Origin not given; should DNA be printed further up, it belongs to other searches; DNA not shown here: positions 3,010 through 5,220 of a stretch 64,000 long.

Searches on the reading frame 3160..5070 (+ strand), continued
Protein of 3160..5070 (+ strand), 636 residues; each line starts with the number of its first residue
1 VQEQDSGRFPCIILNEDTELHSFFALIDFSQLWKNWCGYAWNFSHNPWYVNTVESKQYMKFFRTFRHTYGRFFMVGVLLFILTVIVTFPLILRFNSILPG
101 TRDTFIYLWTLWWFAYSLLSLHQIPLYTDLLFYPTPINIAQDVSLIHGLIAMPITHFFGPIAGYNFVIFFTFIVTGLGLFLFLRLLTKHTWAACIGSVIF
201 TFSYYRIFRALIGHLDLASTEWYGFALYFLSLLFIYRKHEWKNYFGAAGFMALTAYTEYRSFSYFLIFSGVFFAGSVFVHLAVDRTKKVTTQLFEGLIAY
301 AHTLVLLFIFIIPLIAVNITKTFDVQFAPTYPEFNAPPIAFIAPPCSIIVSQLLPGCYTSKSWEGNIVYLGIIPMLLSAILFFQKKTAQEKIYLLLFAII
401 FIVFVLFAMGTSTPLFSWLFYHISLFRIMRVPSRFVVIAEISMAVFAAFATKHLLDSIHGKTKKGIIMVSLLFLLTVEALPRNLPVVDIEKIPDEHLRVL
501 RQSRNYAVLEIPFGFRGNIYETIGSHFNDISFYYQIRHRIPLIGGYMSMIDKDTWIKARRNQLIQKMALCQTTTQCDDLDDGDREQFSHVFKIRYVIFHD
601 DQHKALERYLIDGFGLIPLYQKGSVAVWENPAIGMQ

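Call 38: fold_search(model_id=the predicted structure, library=pdb)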
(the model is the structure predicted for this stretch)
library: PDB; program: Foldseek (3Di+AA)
matches with E <= 10: 305; with E <= 0.001: 25
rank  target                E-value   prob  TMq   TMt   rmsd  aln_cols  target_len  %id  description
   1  7e9s_A                4.1e-07  1.00  0.43  0.32  14.2       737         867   12  Archaeal oligosaccharyltransferase AglB from Archaeoglobus fulgidus in complex with an inhibitory peptide and a dolich (released 2021-09-08)
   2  9n9j_I                8.8e-07  1.00  0.46  0.39  11.5       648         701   11  Structure of a GRP94 folding intermediate engaged with a CCDC134- and FKBP11-bound secretory translocon (released 2025-11-19)
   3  6s7t_A                9.1e-07  1.00  0.47  0.40  10.0       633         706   12  Cryo-EM structure of human oligosaccharyltransferase complex OST-B (released 2019-12-18)
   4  8b6l_I                9.5e-07  1.00  0.45  0.39  17.2       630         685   11  Subtomogram average of the human Sec61-TRAP-OSTA-translocon (released 2022-12-07)
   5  8pn9_A                9.9e-07  1.00  0.45  0.41  12.1       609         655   11  Structure of human oligosaccharyltransferase OST-A complex bound to NGI-1 (released 2024-05-08)
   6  5gmy_A                1.3e-06  1.00  0.42  0.31  14.3       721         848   12  Crystal structure of the Archaeoglobus fulgidus oligosaccharyltransferase (O29867_ARCFU) tethered with an acceptor pep (released 2017-02-01)
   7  3waj                  1.5e-06  1.00  0.41  0.32  14.1       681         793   13  Crystal structure of the Archaeoglobus fulgidus oligosaccharyltransferase (O29867_ARCFU) complex with Zn and sulfate (released 2013-10-30)
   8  6ezn_F                2.0e-06  1.00  0.47  0.43  14.1       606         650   10  Cryo-EM structure of the yeast oligosaccharyltransferase (OST) complex (released 2018-01-17)
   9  6s7o_A                2.5e-06  1.00  0.47  0.42  11.9       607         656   12  Cryo-EM structure of human oligosaccharyltransferase complex OST-A (released 2019-12-18)
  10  3wak                  3.7e-06  1.00  0.43  0.31  12.6       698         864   13  Crystal structure of the Archaeoglobus fulgidus oligosaccharyltransferase (O29867_ARCFU) in the apo form (released 2013-10-30)
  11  8agc_A                4.4e-06  1.00  0.47  0.41  11.0       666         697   12  Structure of yeast oligosaccharylransferase complex with lipid-linked oligosaccharide and non-acceptor peptide bound (released 2022-12-07)
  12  6ftg_5                5.2e-06  1.00  0.48  0.44  13.0       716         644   10  Subtomogram average of OST-containing ribosome-translocon complexes from canine rough microsomal membranes (released 2018-03-21)
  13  8agb_A                7.3e-06  1.00  0.46  0.43  12.1       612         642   12  Structure of yeast oligosaccharylransferase complex with lipid-linked oligosaccharide bound (released 2022-12-07)
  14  7oci_F                1.0e-05  1.00  0.46  0.42  11.3       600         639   12  Cryo-EM structure of yeast Ost6p containing oligosaccharyltransferase complex (released 2022-02-16)
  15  7zlg_A                1.7e-05  1.00  0.45  0.40  12.8       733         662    9  Cryo-EM structure of C-mannosyltransferase CeDPY19, in complex with acceptor peptide and bound to CMT2-Fab and anti-Fa (released 2023-01-11)
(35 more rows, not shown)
